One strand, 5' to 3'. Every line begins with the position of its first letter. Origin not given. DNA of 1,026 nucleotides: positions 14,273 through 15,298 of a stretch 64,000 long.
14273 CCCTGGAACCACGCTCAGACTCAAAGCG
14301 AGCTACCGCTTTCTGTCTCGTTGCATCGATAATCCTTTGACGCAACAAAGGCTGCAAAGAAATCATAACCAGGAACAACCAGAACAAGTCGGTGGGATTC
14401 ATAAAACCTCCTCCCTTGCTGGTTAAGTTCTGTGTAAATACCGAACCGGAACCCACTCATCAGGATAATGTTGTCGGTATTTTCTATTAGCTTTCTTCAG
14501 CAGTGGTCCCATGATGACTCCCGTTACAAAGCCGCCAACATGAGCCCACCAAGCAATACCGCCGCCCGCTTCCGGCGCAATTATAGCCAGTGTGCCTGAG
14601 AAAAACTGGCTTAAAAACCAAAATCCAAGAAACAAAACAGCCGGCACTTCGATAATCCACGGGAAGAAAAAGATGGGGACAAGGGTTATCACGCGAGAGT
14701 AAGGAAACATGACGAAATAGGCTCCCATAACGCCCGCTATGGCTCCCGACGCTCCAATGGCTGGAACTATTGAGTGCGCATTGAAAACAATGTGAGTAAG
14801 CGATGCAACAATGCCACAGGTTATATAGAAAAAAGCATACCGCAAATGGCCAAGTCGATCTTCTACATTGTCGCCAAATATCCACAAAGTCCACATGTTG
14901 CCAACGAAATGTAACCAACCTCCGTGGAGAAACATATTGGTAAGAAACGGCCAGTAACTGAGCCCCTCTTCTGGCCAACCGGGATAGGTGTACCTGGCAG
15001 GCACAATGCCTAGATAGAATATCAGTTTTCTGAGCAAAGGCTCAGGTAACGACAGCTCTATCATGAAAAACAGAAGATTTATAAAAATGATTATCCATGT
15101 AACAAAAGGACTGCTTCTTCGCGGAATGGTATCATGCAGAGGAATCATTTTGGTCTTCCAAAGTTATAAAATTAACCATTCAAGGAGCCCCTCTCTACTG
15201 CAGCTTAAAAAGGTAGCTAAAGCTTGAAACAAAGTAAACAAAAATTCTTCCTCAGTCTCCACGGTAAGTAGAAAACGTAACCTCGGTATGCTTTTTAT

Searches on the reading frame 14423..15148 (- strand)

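Call 5: search_protein_families(library=pfam, proteins=[window:14423-15148:-])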
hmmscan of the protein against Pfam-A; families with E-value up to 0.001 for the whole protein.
window:14423-15148:- (241 aa): 1 family
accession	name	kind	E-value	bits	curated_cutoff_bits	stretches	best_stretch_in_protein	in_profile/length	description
PF01694.28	Rhomboid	-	1.2e-35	123.2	22.6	1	64-217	3-140/143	Rhomboid domain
